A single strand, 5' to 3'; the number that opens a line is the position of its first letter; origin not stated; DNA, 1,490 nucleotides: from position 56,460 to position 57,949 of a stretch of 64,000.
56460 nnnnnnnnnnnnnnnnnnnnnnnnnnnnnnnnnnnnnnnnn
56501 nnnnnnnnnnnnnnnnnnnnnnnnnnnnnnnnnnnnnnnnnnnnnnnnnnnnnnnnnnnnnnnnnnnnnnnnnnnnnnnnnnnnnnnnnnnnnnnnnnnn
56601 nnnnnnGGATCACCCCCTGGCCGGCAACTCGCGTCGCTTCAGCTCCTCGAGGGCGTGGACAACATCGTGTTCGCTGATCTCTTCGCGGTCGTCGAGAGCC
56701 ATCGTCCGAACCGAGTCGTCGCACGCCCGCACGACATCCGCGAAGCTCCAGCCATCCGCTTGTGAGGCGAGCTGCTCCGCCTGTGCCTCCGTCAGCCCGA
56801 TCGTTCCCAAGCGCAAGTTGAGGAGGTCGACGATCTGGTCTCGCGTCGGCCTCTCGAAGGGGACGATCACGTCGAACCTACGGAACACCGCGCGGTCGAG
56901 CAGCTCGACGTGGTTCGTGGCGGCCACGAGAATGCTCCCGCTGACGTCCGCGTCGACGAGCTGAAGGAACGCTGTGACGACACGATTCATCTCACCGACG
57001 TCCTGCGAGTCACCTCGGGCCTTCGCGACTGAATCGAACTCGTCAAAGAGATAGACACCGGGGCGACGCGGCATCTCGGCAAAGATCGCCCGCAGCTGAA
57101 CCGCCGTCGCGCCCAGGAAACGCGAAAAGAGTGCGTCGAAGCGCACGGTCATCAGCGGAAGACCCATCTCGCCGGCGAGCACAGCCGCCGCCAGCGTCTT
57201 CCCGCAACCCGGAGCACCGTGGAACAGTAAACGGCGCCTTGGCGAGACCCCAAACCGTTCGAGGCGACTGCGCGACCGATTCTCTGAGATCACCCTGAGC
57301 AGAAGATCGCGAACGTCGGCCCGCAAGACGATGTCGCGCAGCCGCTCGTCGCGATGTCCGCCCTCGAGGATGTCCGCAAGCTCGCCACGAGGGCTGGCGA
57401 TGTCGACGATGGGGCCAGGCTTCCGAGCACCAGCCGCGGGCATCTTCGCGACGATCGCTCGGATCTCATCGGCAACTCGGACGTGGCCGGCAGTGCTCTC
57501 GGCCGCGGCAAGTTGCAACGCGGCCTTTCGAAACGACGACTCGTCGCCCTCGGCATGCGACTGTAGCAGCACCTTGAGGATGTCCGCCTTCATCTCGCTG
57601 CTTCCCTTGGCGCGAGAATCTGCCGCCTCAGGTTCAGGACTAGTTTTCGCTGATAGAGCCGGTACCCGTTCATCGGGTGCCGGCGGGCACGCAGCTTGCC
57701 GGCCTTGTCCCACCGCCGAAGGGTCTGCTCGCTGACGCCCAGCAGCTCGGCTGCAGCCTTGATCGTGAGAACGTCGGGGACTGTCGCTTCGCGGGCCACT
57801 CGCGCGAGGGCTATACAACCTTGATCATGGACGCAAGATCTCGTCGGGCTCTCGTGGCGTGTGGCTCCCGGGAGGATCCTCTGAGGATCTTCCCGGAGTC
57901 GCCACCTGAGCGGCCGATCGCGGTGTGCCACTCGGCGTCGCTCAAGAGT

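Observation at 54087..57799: Translationally coupled Xis-like HTH / AAA+ ATPase / 839-aa S8 subtilase cassette on an integrase island: candidate uncharacterised conflict (defence) system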

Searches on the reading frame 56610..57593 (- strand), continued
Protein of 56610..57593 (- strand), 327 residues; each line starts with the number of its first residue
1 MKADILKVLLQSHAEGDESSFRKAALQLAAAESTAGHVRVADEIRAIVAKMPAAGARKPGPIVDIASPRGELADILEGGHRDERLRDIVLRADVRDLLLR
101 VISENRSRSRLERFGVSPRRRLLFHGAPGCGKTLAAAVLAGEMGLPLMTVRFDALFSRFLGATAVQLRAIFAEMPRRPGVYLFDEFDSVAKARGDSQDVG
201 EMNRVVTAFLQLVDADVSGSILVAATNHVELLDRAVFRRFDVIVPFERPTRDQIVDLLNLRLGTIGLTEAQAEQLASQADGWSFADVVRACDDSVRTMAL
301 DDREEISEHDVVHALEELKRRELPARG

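Call 78: search_dna_similar(query=window:56610-57593:-, collection=phages, mode=protein, max_rows=10)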
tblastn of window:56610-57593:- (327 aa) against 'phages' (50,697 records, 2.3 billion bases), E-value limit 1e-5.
Records with a match: 116; places in all: 117; records where one place covers at least 80% of the query: 1.
Best place of each record, by identity: <60% 116.
By first word of the organism name: Vibrio 26; Pseudomonas 25; Rhodobacter 12; Bacteriophage 7; Rhizobium 6; Sulfolobus 5; Paenibacillus 4; Listeria 4; Acidianus 4; Enterobacter 2; and 14 more.
By host as written in the record: - 21; Rhodobacter capsulatus YW1 12; Pseudomonas aeruginosa 9; Pseudomonas aeruginosa PAO1 5; Listeria monocytogenes 4; Vibrio alginolyticus 4; Vibrio parahaemolyticus 4; Enterobacter cloacae 2; and 43 more.
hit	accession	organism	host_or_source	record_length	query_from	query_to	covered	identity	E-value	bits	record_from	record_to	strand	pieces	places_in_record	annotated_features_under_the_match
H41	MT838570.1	Bacteriophage sp.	human fecal samples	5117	33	327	90%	38.6%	1e-45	171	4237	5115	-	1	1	record has no annotation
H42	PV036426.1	Acutalibacteraceae phage NatCom_11578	Acutalibacteraceae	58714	1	258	79%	38.2%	2e-40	156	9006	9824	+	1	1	hypothetical protein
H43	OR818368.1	Pseudomonas phage PfAC08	Pseudomonas aeruginosa 08-1318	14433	103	302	61%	41.5%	1e-35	142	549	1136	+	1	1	putative ATPase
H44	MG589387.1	Enterobacter phage phiT5282H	Enterobacter cloacae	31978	111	300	58%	38.9%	1e-28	122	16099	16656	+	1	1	ftsH: ATP-dependent zinc metalloprotease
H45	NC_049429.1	Enterobacter phage phiT5282H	Enterobacter cloacae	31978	111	300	58%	38.9%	1e-28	122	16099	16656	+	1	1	ftsH: AAA family ATPase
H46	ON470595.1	Escherichia phage vB_EcoS-683R6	Escherichia coli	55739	121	315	60%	35.4%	3e-32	132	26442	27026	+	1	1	cell division protein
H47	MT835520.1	Bacteriophage sp.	human fecal samples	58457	106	305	61%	34.0%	8e-26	113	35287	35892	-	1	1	record has no annotation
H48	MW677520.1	Rhodobacter phage RcOceanus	Rhodobacter capsulatus YW1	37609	111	300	58%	35.4%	2e-23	106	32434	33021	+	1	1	49: AAA-ATPase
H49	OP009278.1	Rhodobacter phage RcMamaDuck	Rhodobacter capsulatus YW1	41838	111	300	58%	35.4%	2e-23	106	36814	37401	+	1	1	AAA-ATPase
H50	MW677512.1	Rhodobacter phage RcFrancesLouise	Rhodobacter capsulatus YW1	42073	111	300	58%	35.4%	2e-23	106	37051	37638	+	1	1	63: AAA-ATPase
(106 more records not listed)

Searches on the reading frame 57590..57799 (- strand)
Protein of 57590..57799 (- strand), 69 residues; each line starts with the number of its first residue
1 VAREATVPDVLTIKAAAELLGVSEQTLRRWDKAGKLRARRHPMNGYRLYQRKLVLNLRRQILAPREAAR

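Call 3: search_protein_families(library=padloc, proteins=[window:57590-57799:-], max_evalue=0.01)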
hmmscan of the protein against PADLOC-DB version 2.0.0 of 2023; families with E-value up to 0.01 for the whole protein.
window:57590-57799:- (69 aa): 2 families
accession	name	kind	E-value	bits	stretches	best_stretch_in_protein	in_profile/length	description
PDLC04133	mad1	-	2.4e-13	48.2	1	10-63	5-56/60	mads_1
PDLC03348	MTase_II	-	0.0022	14.6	1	5-63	5-62/727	Type II methyltransferase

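Call 4: search_protein_families(library=pfam, proteins=[window:57590-57799:-], max_evalue=0.01)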
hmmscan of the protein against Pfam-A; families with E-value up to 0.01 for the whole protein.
window:57590-57799:- (69 aa): 13 families
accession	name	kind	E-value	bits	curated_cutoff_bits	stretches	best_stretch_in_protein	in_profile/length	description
PF00376.29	MerR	-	1.8e-13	50.5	28.2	1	12-49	1-38/38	MerR family regulatory protein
PF13411.12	MerR_1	-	9.5e-10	38.9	21.6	1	12-59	2-48/69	MerR HTH family regulatory protein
PF12728.13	HTH_17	-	6e-09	36.5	27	1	10-49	1-38/51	Helix-turn-helix domain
PF13384.12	HTH_23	-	1.3e-05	25.3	24.6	1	10-30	17-37/50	Homeodomain-like domain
PF13518.12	HTH_28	-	8.3e-05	23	25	1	12-32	14-34/52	Helix-turn-helix domain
PF13542.12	HTH_Tnp_ISL3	-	0.00025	20.9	27.4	1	12-32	28-48/51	Helix-turn-helix domain of transposase family ISL3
PF13551.12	HTH_29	-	0.00056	20.4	28.1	1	11-30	13-32/64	Winged helix-turn helix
PF08822.17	DUF1804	-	0.0013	19.1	29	1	2-35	11-44/164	Protein of unknown function (DUF1804)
PF08220.18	HTH_DeoR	-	0.0016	18.6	21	1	10-29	14-33/57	DeoR-like helix-turn-helix domain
PF02954.25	HTH_8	-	0.0024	18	22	1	13-29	21-37/42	Bacterial regulatory protein, Fis family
PF01527.26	HTH_Tnp_1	-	0.004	17.8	24.1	1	11-33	24-46/75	Transposase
PF20038.5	HTH_59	-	0.0046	17.3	27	1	7-42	4-39/66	Helix-turn-helix domain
PF20432.4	Xre-like-HTH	-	0.0078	16.9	25.8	0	11-37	24-49/63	Antitoxin Xre-like helix-turn-helix domain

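Call 41: search_solved_structures(query=window:57590-57799:-, max_evalue=0.01)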
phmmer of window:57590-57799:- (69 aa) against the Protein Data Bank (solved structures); distinct sequences matched with E-value up to 0.01: 8.
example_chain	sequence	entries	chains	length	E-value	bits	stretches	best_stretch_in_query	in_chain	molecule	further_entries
3qao_A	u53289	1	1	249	1.5e-06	31.5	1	10-62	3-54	MerR-like transcriptional regulator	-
7cla_A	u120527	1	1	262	1.2e-05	28.7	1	10-62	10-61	HTH-type transcriptional regulator SkgA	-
2jml_A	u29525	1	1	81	0.00026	24.5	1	11-60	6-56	DNA BINDING DOMAIN/TRANSCRIPTIONAL REGULATOR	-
6amk_A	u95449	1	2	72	0.00046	23.7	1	7-58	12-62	Putative DNA-binding protein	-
6ama_A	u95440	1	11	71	0.0024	21.4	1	5-57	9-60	Putative DNA-binding protein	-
5xql_A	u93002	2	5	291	0.0052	20.4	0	10-64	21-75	Multidrug-efflux transporter 1 regulator | C-di-GMP-binding multidrug transporter transcriptional regulator BrlR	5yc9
5xbt_A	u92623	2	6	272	0.0056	20.3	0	10-64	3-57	Probable transcriptional regulator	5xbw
4j2n_A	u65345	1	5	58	0.0097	19.5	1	7-42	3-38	Gp37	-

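Call 42: find_homologous_proteins(query=window:57590-57799:-, max_evalue=0.00001)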
Query window:57590-57799:- (69 aa): 263 proteins with E <= 0.00001 among 267 candidates; the best 120 are listed.
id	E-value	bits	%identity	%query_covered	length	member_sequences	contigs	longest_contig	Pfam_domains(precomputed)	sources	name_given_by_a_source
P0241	7.3e-34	132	96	100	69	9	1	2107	PF12728.14,PF00376.30,PF13411.13,PF13384.13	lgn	-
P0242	3.7e-29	117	84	100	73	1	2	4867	PF12728.14,PF00376.30,PF13411.13,PF13542.13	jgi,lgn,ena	-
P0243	1.7e-28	115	84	100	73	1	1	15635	PF12728.14,PF00376.30,PF13411.13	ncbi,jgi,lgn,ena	-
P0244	7.5e-27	110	78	100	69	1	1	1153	PF12728.14,PF00376.30,PF13411.13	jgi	jgi:excisionase family DNA binding protein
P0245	2.1e-26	108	78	100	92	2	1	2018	PF12728.14,PF00376.30,PF13411.13,PF13518.13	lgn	-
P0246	2.2e-24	102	78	94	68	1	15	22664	PF12728.14,PF00376.30,PF13411.13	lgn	-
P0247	2.5e-24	102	78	94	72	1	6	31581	PF12728.14,PF00376.30,PF13411.13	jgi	jgi:excisionase family DNA binding protein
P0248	6.0e-24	100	77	90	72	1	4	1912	PF12728.14,PF00376.30,PF13411.13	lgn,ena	-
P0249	8.0e-24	100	77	94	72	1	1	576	PF12728.14,PF00376.30,PF13411.13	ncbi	-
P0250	8.0e-24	100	77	94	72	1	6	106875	PF12728.14,PF00376.30,PF13411.13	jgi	-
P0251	9.4e-24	100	77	94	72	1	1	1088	PF12728.14,PF00376.30,PF13411.13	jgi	jgi:excisionase family DNA binding protein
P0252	1.2e-23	99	80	88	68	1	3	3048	PF12728.14,PF00376.30,PF13411.13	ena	-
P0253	1.4e-23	99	80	88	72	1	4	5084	PF12728.14,PF00376.30,PF13411.13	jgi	jgi:excisionase family DNA binding protein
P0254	2.3e-23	99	79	88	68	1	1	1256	PF12728.14,PF00376.30,PF13411.13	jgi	jgi:excisionase family DNA binding protein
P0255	3.2e-23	98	83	87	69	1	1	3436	PF12728.14,PF00376.30,PF13411.13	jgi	jgi:excisionase family DNA binding protein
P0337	1.6e-20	90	71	94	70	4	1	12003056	PF12728.14,PF00376.30,PF13411.13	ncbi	ncbi:MerR family DNA-binding transcriptional regulator [Cystobacter fuscus]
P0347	2.6e-20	89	65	100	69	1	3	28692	PF12728.14,PF00376.30,PF13411.13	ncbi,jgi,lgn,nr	ncbi:MAG: helix-turn-helix domain-containing protein [Pseudomonadota bacterium]|jgi:excisionase fami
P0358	3.8e-20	88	70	88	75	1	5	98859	PF12728.14,PF00376.30,PF13411.13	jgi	jgi:excisionase family DNA binding protein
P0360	3.9e-20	88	73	87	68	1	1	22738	PF00376.30,PF13411.13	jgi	jgi:DNA-binding transcriptional MerR regulator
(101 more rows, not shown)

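Call 43: find_encoding_contigs(protein=P0347, flank=5000, max_places=2)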
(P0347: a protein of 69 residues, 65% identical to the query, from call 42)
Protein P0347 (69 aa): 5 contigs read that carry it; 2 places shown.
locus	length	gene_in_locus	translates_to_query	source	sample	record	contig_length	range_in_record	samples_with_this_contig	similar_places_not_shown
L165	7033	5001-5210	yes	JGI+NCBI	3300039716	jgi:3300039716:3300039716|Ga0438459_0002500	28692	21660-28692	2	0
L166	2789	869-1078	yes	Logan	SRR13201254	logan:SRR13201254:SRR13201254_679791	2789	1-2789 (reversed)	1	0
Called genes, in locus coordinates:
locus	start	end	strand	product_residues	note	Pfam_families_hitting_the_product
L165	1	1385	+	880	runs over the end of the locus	PF01411:tRNA-synt_2c, PF07973:tRNA_SAD, PF02272:DHHA1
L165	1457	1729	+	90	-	PF02599:CsrA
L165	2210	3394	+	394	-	PF13356:Arm-DNA-bind_3, PF22022:Phage_int_M, PF00589:Phage_integrase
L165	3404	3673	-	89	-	PF05930:Phage_AlpA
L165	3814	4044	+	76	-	-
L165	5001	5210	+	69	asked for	PF12728:HTH_17, PF13411:MerR_1, PF00376:MerR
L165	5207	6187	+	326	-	PF00004:AAA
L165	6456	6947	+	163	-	-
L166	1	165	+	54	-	?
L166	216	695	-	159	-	-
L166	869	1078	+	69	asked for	PF12728:HTH_17, PF13411:MerR_1, PF00376:MerR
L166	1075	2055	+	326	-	PF00004:AAA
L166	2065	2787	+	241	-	?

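Call 44: find_encoding_contigs(protein=P0360, flank=5000, max_places=2)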
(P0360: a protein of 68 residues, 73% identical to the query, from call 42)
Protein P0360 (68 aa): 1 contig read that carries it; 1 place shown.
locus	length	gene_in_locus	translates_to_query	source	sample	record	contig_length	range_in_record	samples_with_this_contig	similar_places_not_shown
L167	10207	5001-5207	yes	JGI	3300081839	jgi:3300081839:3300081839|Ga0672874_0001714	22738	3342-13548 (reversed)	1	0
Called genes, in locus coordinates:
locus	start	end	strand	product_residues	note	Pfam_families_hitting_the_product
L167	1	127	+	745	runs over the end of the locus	-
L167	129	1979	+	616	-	PF00400:WD40 (faint), PF23381:Beta-prop_IFT122_1st (faint), PF23414:Beta-prop_EML_2 (faint), PF24814:WD40_Prp19 (faint), PF25173:Beta-prop_WDR3_1st (faint), PF25174:Beta-prop_THOC3 (faint), PF25175:Beta-prop_WDR5 (faint), PF23410:Beta-prop_VPS8 (faint)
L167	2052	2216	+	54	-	-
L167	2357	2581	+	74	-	-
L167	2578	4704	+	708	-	PF23381:Beta-prop_IFT122_1st (faint), PF25173:Beta-prop_WDR3_1st (faint), PF00400:WD40 (faint), PF24817:WD40_WDHD1_1st (faint), PF25174:Beta-prop_THOC3 (faint), PF25175:Beta-prop_WDR5 (faint), PF23414:Beta-prop_EML_2 (faint)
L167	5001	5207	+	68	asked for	PF00376:MerR, PF13411:MerR_1 (weak)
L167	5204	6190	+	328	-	PF00004:AAA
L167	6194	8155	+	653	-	PF00082:Peptidase_S8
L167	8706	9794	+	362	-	PF17957:Big_7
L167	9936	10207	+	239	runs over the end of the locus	PF00881:Nitroreductase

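Call 45: find_encoding_contigs(protein=P0358, flank=5000, max_places=2)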
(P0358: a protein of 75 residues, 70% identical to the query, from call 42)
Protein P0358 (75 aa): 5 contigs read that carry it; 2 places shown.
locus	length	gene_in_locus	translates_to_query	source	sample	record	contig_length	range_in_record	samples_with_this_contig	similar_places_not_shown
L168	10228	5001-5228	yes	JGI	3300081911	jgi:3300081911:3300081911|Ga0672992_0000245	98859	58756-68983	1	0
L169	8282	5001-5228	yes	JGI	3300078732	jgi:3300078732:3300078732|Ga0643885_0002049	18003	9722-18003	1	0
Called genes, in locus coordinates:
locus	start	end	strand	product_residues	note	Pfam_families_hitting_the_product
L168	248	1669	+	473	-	-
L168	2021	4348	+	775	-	PF07715:Plug, PF00593:TonB_dep_Rec_b-barrel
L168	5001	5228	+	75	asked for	PF12728:HTH_17, PF13411:MerR_1, PF00376:MerR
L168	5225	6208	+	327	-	PF00004:AAA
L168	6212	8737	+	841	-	PF00082:Peptidase_S8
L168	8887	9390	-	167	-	-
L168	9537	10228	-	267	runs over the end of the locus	PF13276:HTH_21, PF00665:rve, PF13683:rve_3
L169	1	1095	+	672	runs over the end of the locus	PF14052:Caps_assemb_Wzi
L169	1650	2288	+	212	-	PF12802:MarR_2 (weak), PF01909:NTP_transf_2 (faint), PF18765:Polbeta (weak)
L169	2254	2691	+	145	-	-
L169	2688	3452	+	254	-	PF05721:PhyH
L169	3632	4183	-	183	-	-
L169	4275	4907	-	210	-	PF07719:TPR_2 (faint), PF13428:TPR_14 (faint), PF13432:TPR_16 (faint), PF14559:TPR_19 (faint)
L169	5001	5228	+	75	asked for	PF12728:HTH_17, PF13411:MerR_1, PF00376:MerR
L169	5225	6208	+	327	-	PF00004:AAA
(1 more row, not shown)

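Call 46: find_encoding_contigs(protein=P0337, flank=5000, max_places=2)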
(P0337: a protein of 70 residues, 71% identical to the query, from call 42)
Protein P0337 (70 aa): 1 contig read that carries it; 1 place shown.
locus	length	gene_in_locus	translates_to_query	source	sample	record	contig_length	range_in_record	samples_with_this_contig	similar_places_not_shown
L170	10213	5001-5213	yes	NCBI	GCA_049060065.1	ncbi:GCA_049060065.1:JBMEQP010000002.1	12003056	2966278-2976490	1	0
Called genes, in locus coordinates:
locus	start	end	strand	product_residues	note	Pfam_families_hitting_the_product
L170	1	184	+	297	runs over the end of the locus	PF00849:PseudoU_synth_2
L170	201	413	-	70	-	-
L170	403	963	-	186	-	-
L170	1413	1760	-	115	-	-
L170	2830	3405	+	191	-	PF14319:Zn_Tnp_IS91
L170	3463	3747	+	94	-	-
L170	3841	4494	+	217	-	PF02585:PIG-L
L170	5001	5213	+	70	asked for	PF12728:HTH_17, PF00376:MerR, PF13411:MerR_1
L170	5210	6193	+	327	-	PF00004:AAA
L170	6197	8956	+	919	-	PF00082:Peptidase_S8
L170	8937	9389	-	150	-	PF02852:Pyr_redox_dim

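Call 67: search_protein_families(library=ncbifam, proteins=[window:57590-57799:-], max_evalue=0.001)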
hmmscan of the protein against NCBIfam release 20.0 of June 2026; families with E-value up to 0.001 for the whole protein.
window:57590-57799:- (69 aa): 6 families
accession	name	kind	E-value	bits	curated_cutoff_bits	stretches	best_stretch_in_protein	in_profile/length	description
TIGR01764.1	excise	domain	7e-07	29.5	28.8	1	11-41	2-32/49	excisionase family DNA-binding protein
NF047375.1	HeatShock_HspR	equivalog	2.9e-06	27.2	105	1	10-59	3-51/92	heat shock protein transcriptional repressor HspR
NF033787.1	HTH_BldC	subfamily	5.8e-06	26.1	77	1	10-57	2-48/49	BldC family transcriptional regulator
NF033518.0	transpos_IS607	equivalog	1.1e-05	25.1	110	1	15-53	2-40/187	IS607 family transposase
NF040522.1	VC1465_fam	subfamily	0.00014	21.9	70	1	11-34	10-33/111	VC1465 family Xer recombination activation factor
TIGR03453.1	partition_RepA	equivalog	0.00059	18.8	348.45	1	12-63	35-86/387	plasmid partitioning protein RepA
